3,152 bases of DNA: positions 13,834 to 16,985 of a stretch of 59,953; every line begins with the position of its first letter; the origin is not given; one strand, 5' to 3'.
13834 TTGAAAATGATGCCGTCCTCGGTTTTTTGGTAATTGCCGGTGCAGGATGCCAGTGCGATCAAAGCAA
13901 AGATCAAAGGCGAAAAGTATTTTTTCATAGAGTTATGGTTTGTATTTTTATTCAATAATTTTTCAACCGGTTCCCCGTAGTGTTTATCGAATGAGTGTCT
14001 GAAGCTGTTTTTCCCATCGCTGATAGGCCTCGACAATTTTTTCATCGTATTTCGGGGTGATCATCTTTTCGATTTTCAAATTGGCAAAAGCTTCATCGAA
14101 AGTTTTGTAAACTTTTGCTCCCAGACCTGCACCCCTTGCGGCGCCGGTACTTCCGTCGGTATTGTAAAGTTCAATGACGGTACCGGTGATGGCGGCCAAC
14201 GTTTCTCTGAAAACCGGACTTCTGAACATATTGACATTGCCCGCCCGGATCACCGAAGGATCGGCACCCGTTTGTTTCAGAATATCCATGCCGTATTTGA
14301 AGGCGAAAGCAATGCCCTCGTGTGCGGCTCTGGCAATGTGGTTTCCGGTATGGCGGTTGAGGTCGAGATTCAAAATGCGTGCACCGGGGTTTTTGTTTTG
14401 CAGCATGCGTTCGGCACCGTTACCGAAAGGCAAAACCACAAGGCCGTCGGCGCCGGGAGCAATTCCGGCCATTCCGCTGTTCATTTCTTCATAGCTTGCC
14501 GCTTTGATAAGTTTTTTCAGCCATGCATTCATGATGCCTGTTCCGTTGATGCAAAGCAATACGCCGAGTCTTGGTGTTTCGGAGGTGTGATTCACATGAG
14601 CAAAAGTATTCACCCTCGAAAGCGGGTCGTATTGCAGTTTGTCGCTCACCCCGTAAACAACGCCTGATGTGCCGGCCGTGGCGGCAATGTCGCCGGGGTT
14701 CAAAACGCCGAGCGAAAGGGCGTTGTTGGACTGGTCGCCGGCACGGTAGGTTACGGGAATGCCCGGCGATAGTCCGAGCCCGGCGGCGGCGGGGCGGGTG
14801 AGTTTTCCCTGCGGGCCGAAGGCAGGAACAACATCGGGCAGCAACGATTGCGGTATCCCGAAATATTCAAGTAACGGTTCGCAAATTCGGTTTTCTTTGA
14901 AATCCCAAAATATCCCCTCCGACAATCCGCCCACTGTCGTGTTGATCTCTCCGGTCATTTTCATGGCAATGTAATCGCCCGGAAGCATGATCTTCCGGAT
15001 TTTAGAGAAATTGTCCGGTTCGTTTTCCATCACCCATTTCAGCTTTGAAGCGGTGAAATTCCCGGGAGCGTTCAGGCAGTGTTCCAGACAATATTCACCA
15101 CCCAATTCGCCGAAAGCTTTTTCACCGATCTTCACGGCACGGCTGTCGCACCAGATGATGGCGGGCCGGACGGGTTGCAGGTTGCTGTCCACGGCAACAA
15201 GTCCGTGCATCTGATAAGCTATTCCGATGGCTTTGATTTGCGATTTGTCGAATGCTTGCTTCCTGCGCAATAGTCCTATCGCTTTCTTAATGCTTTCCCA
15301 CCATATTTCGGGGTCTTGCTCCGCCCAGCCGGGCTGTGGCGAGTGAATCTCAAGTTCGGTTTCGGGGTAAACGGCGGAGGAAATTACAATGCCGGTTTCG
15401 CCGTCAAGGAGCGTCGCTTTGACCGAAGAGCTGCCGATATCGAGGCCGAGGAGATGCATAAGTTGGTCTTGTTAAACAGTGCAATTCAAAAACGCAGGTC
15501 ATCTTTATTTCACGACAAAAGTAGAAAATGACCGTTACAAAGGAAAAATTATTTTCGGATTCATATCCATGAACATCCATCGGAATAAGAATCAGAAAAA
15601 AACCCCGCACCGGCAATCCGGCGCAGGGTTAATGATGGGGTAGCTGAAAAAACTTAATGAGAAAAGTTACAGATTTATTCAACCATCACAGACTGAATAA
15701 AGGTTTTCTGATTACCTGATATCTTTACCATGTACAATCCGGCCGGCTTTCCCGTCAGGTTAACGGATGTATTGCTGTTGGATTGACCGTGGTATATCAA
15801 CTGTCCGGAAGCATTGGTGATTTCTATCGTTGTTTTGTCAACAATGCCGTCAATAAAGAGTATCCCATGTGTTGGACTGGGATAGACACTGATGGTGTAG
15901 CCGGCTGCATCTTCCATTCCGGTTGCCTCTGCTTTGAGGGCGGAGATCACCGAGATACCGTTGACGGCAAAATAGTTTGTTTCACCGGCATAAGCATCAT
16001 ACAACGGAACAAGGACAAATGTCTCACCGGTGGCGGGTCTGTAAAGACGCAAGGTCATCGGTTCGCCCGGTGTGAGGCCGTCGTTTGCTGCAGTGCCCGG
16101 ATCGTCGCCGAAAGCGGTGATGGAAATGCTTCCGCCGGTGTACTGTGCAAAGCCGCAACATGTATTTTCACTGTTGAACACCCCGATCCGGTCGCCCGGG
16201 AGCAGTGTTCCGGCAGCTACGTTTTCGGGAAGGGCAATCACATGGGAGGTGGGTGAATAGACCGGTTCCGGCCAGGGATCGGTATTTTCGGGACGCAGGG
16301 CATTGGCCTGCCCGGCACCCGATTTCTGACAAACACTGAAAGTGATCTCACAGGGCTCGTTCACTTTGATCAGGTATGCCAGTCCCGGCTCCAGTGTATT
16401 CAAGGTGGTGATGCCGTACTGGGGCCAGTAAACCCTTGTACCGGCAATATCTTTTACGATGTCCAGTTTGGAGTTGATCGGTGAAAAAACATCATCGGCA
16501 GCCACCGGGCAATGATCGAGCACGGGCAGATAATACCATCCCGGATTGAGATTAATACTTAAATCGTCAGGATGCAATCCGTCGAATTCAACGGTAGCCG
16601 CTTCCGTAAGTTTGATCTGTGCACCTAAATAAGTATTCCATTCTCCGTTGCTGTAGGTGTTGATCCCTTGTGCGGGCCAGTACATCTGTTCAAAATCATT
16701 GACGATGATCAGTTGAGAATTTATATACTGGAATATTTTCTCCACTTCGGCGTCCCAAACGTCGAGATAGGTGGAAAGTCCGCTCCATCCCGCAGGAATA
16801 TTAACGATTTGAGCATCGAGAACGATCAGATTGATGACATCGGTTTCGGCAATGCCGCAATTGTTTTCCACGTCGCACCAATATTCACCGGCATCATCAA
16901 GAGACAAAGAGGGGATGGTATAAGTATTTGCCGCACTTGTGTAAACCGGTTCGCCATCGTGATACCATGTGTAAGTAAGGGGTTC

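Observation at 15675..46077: Three giant T9SS cargo genes (1751, 1570 and 5387 codons) form a ~30 kb surface-protein locus around one receiver/PPDK_N gene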

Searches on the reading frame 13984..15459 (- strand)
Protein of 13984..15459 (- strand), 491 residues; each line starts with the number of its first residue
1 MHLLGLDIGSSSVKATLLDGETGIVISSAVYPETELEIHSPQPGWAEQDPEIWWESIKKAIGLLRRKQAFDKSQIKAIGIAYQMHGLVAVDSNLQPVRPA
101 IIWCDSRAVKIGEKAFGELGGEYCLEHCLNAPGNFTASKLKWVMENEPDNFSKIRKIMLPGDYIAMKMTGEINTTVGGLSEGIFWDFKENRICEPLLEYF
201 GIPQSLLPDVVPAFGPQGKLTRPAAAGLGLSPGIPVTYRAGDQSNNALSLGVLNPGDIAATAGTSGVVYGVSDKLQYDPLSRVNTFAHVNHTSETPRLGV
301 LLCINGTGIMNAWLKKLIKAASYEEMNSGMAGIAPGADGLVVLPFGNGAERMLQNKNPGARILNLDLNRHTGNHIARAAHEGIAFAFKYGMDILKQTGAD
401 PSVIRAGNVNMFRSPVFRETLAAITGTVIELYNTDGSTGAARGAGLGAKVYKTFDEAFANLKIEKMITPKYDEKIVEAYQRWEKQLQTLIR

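Call 11: search_protein_families(library=pfam, proteins=[window:13984-15459:-], max_evalue=0.0001)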
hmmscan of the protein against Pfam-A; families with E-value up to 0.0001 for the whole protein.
window:13984-15459:- (491 aa): 2 families
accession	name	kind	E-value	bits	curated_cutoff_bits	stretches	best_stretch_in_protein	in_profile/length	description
PF00370.27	FGGY_N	-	1.4e-53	182.4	28.8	1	3-247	2-243/245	FGGY family of carbohydrate kinases, N-terminal domain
PF02782.22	FGGY_C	-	8.7e-12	45.7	27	1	259-438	2-186/198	FGGY family of carbohydrate kinases, C-terminal domain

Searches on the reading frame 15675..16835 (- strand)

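Call 10: search_protein_families(library=pfam, proteins=[window:15675-16835:-], max_evalue=1)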
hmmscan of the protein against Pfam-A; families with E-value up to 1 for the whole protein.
window:15675-16835:- (386 aa): 2 families
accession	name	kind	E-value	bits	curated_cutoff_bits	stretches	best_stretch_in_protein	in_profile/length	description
PF18962.6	Por_Secre_tail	-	3.2e-10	40.6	27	1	317-384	1-74/75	Secretion system C-terminal sorting domain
PF11589.14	DUF3244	-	0.15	12.5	25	1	332-379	39-90/96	Domain of unknown function (DUF3244)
